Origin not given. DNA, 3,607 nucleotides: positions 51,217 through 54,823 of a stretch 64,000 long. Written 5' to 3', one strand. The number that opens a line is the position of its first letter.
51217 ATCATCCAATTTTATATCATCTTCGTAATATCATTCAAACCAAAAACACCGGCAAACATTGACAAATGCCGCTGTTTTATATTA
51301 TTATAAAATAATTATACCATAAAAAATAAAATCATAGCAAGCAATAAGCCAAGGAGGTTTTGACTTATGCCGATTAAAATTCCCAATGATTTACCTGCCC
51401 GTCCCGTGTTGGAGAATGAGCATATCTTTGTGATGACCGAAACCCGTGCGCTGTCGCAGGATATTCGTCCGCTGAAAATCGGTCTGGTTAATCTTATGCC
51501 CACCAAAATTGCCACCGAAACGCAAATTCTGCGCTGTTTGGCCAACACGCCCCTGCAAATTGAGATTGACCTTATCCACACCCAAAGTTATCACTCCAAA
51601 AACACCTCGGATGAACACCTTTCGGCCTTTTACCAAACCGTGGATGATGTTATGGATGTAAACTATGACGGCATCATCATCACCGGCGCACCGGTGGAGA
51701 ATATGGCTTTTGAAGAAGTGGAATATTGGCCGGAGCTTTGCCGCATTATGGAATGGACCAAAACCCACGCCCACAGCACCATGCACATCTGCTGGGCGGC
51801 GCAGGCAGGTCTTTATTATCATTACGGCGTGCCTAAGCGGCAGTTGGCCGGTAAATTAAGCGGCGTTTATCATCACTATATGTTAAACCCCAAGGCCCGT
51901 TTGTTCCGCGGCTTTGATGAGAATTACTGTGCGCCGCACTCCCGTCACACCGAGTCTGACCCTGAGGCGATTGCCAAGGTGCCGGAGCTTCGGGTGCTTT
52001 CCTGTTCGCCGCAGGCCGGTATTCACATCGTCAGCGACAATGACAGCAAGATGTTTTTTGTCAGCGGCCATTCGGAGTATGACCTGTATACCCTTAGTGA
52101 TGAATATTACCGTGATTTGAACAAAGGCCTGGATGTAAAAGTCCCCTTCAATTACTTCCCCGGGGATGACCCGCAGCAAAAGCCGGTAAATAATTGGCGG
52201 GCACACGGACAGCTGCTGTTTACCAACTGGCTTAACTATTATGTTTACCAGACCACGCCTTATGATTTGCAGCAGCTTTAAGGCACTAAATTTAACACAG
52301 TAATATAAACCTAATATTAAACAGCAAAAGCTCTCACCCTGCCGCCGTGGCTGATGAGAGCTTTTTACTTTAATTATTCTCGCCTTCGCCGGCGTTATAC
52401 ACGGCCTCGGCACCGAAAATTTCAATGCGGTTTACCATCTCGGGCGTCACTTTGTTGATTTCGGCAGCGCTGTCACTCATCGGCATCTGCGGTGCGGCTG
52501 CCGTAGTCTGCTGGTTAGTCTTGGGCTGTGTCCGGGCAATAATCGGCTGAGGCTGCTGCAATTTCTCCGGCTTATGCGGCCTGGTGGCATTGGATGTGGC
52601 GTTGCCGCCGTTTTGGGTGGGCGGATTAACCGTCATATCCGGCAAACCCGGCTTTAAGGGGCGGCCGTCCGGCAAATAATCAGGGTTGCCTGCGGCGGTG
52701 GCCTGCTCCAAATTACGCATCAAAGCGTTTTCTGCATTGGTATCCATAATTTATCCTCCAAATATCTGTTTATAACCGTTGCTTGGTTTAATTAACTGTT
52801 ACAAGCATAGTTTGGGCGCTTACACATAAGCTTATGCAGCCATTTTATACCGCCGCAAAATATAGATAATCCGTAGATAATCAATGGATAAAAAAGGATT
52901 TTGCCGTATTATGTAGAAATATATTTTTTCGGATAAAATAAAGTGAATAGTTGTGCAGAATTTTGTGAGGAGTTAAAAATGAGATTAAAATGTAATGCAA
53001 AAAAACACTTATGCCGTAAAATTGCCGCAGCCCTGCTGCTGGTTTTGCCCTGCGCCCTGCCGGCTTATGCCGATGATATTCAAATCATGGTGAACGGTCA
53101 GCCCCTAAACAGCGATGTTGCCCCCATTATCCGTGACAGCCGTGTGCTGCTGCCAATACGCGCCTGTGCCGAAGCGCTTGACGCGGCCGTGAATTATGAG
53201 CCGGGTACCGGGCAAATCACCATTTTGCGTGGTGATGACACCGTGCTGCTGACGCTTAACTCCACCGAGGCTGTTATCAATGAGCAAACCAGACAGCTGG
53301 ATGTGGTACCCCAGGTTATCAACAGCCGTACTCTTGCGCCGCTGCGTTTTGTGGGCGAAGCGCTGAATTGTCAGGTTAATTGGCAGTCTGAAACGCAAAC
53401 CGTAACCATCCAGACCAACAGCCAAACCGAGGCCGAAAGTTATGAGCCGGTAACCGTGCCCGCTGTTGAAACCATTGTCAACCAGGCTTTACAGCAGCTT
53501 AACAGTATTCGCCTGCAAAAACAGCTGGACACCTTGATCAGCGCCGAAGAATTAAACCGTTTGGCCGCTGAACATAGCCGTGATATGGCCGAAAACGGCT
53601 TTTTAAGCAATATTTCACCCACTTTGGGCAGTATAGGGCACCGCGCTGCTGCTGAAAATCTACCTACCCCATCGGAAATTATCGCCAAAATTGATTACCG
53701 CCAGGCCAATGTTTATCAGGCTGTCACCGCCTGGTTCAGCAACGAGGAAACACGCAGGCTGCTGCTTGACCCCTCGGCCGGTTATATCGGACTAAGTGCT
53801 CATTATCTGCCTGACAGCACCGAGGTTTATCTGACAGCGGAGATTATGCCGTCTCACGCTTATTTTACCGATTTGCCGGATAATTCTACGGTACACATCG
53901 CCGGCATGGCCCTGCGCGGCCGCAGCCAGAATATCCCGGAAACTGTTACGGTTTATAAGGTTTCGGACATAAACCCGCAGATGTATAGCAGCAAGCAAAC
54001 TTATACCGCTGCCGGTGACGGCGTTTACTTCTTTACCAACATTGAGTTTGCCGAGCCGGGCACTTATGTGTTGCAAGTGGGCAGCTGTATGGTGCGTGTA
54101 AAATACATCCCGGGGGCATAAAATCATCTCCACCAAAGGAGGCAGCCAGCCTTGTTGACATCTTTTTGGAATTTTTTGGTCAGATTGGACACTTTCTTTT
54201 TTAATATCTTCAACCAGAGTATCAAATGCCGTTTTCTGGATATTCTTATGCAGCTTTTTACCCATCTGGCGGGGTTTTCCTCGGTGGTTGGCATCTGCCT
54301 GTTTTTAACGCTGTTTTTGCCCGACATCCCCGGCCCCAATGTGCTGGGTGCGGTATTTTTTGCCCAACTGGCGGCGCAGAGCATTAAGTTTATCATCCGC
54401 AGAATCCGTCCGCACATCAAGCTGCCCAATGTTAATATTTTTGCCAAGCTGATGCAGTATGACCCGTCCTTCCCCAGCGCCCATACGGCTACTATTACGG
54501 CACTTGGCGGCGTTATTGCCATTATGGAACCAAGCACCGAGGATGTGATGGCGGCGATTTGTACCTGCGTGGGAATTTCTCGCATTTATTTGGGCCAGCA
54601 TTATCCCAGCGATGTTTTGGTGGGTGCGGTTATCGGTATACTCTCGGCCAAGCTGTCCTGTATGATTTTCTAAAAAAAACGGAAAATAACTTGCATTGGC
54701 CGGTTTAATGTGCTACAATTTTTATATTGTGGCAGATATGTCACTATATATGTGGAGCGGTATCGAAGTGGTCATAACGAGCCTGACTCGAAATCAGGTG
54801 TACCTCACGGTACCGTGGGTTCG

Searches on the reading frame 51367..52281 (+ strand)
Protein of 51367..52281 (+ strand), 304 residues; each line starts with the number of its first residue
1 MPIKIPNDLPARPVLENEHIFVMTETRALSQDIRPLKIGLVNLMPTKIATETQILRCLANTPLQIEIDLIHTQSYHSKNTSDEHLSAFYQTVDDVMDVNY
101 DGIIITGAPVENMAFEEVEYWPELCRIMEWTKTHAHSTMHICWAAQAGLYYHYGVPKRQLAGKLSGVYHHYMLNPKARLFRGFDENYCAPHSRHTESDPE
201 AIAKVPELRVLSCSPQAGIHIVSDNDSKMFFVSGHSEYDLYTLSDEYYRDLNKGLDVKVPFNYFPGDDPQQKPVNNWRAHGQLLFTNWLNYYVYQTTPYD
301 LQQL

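Call 21: find_homologous_proteins(query=window:51367-52281:+, max_evalue=1e-60)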
Query window:51367-52281:+ (304 aa): 7999 proteins with E <= 1e-60 among 8000 candidates; the best 120 are listed.
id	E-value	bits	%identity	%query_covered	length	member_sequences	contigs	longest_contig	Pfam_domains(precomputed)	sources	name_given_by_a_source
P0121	4.5e-206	701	96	100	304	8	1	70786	PF04204.23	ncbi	-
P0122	6.7e-190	648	88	100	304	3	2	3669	PF04204.23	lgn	-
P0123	7.9e-185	631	87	100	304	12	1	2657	PF04204.23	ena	-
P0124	3.5e-184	629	86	100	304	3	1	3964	PF04204.23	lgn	-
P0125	5.7e-181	619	86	100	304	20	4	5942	PF04204.23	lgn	-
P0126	1.3e-178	611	84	99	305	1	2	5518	PF04204.23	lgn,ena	-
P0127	5.7e-178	609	84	99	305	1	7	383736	PF04204.23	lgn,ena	-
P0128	1.6e-175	601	82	99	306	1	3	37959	PF04204.23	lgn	-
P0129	2.1e-175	600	82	99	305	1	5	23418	PF04204.23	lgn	-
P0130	2.9e-175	600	82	100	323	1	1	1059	PF04204.23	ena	-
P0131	3.9e-175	599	82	99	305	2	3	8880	PF04204.23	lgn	-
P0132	4.3e-175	599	82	100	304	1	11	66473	PF04204.23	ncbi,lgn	-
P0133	7.4e-175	598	82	100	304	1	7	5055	PF04204.23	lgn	-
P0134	1.1e-174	598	82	100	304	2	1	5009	PF04204.23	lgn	-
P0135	1.2e-174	598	81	100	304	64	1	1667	PF04204.23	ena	-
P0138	1.8e-173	594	81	100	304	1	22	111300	PF04204.23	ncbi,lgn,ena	-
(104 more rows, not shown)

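Call 22: find_encoding_contigs(protein=P0121, flank=10000, max_places=3)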
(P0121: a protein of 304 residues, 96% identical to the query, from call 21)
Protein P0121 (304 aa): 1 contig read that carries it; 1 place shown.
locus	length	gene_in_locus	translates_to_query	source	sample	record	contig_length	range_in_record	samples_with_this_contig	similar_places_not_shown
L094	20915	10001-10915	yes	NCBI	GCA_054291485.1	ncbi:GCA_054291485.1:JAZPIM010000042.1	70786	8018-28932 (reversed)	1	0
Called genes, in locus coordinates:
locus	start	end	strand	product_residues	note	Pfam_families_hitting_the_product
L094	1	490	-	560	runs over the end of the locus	PF00920:ILVD_EDD_N, PF24877:ILV_EDD_C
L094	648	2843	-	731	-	PF17764:PriA_3primeBD, PF00270:DEAD, PF04851:ResIII, PF18319:Zn_ribbon_PriA, PF00271:Helicase_C (weak), PF18074:PriA_C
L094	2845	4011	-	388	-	PF00465:Fe-ADH, PF13685:Fe-ADH_2, PF25137:ADH_Fe_C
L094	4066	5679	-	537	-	PF01841:Transglut_core, PF00395:SLH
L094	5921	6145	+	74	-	-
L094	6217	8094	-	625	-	PF00664:ABC_membrane, PF00005:ABC_tran, PF02463:SMC_N (faint)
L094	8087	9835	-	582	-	PF00664:ABC_membrane, PF00005:ABC_tran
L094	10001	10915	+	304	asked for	PF04204:HTS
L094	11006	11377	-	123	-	-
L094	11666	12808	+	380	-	PF07833:Cu_amine_oxidN1, PF00188:CAP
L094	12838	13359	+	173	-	PF14378:PAP2_3 (weak), PF01569:PAP2, PF02681:DUF212 (faint)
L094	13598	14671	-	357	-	PF04055:Radical_SAM (weak)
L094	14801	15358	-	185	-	PF00156:Pribosyltran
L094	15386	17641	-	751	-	PF00580:UvrD-helicase, PF01443:Viral_helicase1 (faint), PF13245:AAA_19, PF13604:AAA_30 (faint), PF13361:UvrD_C, PF13538:UvrD_C_2, PF21196:PcrA_UvrD_tudor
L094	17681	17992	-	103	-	PF01371:Trp_repressor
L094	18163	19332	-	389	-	PF03845:Spore_permease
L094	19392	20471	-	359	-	PF25198:Spore_GerAC_N, PF05504:Spore_GerAC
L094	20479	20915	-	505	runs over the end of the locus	PF03323:GerA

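Call 23: find_encoding_contigs(protein=P0127, flank=10000, max_places=3)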
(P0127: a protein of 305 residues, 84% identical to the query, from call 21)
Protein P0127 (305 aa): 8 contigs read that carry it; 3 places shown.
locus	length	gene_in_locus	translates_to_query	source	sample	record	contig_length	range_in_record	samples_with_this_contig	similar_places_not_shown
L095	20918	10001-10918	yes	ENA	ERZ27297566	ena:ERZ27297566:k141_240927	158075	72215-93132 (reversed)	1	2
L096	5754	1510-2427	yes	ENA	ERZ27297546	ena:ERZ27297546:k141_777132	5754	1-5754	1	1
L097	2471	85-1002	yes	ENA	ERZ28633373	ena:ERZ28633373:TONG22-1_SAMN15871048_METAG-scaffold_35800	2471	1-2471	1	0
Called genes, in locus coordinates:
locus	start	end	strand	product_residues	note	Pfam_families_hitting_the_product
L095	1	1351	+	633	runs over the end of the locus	PF00528:BPD_transp_1, PF02030:Lipoprotein_8 (faint), PF13531:SBP_bac_11 (weak), PF13416:SBP_bac_8, PF13343:SBP_bac_6, PF01547:SBP_bac_1 (weak)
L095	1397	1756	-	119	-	-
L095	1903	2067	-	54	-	-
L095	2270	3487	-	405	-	PF07833:Cu_amine_oxidN1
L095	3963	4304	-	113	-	-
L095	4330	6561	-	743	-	PF17764:PriA_3primeBD, PF00270:DEAD, PF04851:ResIII, PF18319:Zn_ribbon_PriA, PF00271:Helicase_C (weak), PF18074:PriA_C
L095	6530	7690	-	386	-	PF00465:Fe-ADH, PF13685:Fe-ADH_2, PF25137:ADH_Fe_C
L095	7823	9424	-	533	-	PF01841:Transglut_core, PF00395:SLH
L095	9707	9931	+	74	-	-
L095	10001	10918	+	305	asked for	PF04204:HTS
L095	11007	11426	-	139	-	-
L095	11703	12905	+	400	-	PF07833:Cu_amine_oxidN1, PF00188:CAP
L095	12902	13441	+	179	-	PF14378:PAP2_3 (weak), PF01569:PAP2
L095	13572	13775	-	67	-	PF01783:Ribosomal_L32p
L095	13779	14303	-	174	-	PF02620:YceD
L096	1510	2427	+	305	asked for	PF04204:HTS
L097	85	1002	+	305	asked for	PF04204:HTS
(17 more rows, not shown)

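Call 24: find_encoding_contigs(protein=P0138, flank=10000, max_places=3)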
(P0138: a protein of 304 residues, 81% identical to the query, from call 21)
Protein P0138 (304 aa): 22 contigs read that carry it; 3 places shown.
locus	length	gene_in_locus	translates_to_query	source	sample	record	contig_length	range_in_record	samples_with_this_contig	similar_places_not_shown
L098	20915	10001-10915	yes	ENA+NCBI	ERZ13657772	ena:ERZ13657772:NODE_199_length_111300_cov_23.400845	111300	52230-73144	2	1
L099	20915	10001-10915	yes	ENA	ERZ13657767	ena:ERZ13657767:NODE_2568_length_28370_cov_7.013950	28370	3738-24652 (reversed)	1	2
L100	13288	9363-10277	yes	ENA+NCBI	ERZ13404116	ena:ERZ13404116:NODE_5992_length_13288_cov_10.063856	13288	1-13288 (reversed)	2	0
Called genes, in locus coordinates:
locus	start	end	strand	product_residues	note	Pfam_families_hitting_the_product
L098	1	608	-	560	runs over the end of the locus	PF00920:ILVD_EDD_N, PF24877:ILV_EDD_C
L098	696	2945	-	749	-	PF17764:PriA_3primeBD, PF00270:DEAD, PF04851:ResIII, PF18319:Zn_ribbon_PriA, PF00271:Helicase_C (weak), PF18074:PriA_C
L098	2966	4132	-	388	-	PF00465:Fe-ADH, PF13685:Fe-ADH_2, PF25137:ADH_Fe_C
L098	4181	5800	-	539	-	PF01841:Transglut_core, PF00395:SLH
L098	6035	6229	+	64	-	-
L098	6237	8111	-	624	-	PF00664:ABC_membrane, PF00005:ABC_tran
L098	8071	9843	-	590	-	PF00664:ABC_membrane, PF00005:ABC_tran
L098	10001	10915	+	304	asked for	PF04204:HTS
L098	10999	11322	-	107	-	-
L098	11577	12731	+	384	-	PF07833:Cu_amine_oxidN1, PF00188:CAP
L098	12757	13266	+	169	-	PF14378:PAP2_3 (weak), PF01569:PAP2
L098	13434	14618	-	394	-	PF13102:Phage_int_SAM_5 (weak), PF14659:Phage_int_SAM_3 (faint), PF00589:Phage_integrase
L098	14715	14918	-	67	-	PF12728:HTH_17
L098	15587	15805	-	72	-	-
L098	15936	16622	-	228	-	PF10544:T5orf172, PF13455:MUG113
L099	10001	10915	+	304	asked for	PF04204:HTS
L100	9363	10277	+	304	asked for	PF04204:HTS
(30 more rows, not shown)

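Call 70: find_encoding_contigs(protein=P0132, flank=10000, max_places=4)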
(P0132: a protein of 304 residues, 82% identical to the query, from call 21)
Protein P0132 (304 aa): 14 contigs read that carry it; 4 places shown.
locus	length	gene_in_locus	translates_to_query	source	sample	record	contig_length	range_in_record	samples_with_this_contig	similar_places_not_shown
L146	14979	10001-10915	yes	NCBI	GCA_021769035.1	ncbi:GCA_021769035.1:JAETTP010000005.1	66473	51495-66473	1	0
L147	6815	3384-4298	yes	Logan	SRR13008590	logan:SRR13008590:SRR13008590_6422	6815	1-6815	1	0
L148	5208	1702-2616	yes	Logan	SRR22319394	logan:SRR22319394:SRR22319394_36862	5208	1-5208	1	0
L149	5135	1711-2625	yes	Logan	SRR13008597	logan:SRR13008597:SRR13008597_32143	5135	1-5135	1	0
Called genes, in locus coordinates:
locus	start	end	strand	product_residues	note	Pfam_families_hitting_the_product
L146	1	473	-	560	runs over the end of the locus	PF00920:ILVD_EDD_N, PF24877:ILV_EDD_C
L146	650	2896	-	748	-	PF17764:PriA_3primeBD, PF00270:DEAD, PF04851:ResIII, PF00271:Helicase_C (faint), PF18319:Zn_ribbon_PriA, PF18074:PriA_C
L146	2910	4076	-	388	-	PF00465:Fe-ADH, PF13685:Fe-ADH_2, PF25137:ADH_Fe_C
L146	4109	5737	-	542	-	PF01841:Transglut_core, PF00395:SLH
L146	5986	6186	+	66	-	-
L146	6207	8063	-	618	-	PF00664:ABC_membrane, PF00005:ABC_tran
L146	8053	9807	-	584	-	PF00664:ABC_membrane, PF00005:ABC_tran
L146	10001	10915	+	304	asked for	PF04204:HTS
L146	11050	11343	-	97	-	-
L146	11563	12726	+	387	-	PF07833:Cu_amine_oxidN1, PF00188:CAP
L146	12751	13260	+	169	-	PF14378:PAP2_3 (faint), PF01569:PAP2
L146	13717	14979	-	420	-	?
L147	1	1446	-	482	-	?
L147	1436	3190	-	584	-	PF00664:ABC_membrane, PF00005:ABC_tran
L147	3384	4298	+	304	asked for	PF04204:HTS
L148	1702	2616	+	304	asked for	PF04204:HTS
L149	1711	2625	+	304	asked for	PF04204:HTS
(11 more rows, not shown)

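Call 75: search_protein_families(library=pfam, proteins=[L146:13717-14979:-], max_evalue=0.01)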
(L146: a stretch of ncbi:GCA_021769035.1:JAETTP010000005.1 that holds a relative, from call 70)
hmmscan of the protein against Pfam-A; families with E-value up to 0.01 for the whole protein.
L146:13717-14979:- (420 aa): 5 families
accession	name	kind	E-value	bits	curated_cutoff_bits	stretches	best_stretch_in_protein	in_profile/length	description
PF14659.12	Phage_int_SAM_3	-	2.7e-14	53.6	22.6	1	66-121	1-55/58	Phage integrase, N-terminal SAM-like domain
PF00589.27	Phage_integrase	-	4.1e-14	53.2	27.1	1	198-351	30-157/172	Phage integrase family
PF14657.12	Arm-DNA-bind_4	-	1.1e-08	35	22.3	1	24-54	15-46/47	Arm DNA-binding domain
PF13102.12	Phage_int_SAM_5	-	5.4e-06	27.1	22.3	1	66-158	1-93/98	Phage integrase SAM-like domain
PF22022.2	Phage_int_M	-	6.7e-06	26.7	27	1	69-161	3-93/96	Phage integrase central domain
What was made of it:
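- Closest known: Classical tRNA-linked genomic islands. Same: Relatives carry real integrase elements at the same tRNA (calls 24, 75).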

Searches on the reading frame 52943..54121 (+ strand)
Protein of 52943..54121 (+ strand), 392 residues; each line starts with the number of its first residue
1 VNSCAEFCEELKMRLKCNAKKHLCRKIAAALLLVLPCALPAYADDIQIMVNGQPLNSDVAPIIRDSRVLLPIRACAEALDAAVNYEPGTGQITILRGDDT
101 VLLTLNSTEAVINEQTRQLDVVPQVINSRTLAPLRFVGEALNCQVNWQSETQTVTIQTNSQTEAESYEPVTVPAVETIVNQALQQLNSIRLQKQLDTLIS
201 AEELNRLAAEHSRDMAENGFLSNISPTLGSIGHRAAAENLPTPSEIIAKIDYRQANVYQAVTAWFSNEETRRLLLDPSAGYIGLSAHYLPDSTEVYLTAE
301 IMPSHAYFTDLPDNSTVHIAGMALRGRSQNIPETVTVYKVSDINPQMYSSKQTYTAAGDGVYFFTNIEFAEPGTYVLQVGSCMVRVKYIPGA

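Call 6: search_protein_families(library=pfam, proteins=[window:52943-54121:+])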
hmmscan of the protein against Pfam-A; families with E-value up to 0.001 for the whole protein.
window:52943-54121:+ (392 aa): 2 families
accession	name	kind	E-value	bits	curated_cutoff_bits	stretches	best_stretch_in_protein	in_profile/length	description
PF07833.16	Cu_amine_oxidN1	-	3.5e-32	111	24.2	1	50-156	2-108/108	Copper amine oxidase N-terminal domain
PF00188.32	CAP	-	1.5e-08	35.9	21.1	1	184-298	2-114/117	Cysteine-rich secretory protein family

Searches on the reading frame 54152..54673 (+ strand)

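Call 45: search_protein_families(library=ncbifam, proteins=[window:54152-54673:+], max_evalue=0.01)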
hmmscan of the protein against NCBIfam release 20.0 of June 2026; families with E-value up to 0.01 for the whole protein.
window:54152-54673:+ (173 aa): 4 families
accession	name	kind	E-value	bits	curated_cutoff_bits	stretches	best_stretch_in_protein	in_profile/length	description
NF047884.1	UdeprDiPSep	equivalog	7.4e-12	45.6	250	1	13-169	26-183/188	undecaprenyl-diphosphatase SepP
NF008813.0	PRK11837.1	equivalog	1.2e-08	35.2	229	1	72-172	68-171/202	undecaprenyl-diphosphate phosphatase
NF007975.0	PRK10699.1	equivalog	3.3e-05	23.4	261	1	101-171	153-228/254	phosphatidylglycerophosphatase B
NF045654.1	APhasePhoC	equivalog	0.00032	20.3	430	1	73-162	127-219/248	acid phosphatase PhoC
